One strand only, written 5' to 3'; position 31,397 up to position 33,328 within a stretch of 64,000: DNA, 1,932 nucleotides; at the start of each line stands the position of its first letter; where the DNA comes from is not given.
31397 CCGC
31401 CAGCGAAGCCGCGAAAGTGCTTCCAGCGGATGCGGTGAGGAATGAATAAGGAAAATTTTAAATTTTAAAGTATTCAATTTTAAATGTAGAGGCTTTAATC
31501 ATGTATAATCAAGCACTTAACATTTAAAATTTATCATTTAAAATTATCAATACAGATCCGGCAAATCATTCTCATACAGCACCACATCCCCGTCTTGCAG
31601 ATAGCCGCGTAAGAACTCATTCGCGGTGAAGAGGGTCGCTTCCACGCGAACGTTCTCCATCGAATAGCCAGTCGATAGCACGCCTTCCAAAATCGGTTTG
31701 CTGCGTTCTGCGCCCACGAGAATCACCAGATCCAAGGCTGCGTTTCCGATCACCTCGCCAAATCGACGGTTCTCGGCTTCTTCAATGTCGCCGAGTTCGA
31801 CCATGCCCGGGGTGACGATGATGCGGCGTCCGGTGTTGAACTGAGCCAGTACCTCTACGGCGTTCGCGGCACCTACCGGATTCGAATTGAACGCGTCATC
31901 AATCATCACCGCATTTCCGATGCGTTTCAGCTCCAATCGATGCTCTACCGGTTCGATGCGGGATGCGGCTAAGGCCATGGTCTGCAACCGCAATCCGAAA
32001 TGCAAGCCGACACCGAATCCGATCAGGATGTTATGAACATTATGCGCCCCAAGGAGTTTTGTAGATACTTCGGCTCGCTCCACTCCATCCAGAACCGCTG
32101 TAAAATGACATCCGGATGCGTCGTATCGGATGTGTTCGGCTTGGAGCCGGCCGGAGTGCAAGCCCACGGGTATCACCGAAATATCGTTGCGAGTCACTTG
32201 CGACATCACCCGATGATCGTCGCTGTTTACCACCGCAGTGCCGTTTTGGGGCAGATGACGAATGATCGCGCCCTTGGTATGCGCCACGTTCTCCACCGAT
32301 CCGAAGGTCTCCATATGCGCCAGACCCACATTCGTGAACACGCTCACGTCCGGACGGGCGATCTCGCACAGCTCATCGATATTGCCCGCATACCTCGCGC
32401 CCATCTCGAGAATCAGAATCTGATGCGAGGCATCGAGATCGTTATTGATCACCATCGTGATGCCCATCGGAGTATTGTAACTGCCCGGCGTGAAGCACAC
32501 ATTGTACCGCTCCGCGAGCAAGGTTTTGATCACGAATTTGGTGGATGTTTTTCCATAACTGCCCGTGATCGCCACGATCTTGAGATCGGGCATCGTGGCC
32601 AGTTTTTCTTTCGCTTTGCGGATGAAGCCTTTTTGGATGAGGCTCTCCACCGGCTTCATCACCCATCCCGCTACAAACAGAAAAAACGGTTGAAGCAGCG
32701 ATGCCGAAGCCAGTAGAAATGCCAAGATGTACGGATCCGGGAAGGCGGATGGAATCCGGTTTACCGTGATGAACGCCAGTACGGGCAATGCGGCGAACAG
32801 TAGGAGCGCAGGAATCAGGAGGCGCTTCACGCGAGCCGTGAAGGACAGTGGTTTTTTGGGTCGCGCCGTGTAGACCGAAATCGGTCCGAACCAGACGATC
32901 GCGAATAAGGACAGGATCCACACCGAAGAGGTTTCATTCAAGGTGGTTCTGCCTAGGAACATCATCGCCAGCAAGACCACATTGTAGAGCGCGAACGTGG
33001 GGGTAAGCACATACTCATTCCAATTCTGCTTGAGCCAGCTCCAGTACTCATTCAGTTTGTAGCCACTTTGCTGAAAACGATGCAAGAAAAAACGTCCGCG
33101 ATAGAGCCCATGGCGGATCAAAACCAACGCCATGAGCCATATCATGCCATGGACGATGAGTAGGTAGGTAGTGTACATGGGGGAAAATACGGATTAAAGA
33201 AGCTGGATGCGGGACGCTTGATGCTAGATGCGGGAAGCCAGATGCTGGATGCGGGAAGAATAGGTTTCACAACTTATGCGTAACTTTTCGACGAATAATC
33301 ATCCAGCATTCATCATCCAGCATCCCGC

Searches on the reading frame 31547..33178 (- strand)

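Call 52: search_protein_families(library=pfam, proteins=[window:31547-33178:-], max_evalue=0.00001)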
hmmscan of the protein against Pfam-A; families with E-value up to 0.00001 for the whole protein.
window:31547-33178:- (543 aa): 2 families
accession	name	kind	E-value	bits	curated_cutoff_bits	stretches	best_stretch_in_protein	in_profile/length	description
PF08245.18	Mur_ligase_M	-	2.1e-41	142.5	24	1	204-390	1-199/200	Mur ligase middle domain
PF02875.26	Mur_ligase_C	-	1.2e-10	42.7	28.4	1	413-534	1-122/127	Mur ligase, glutamate ligase domain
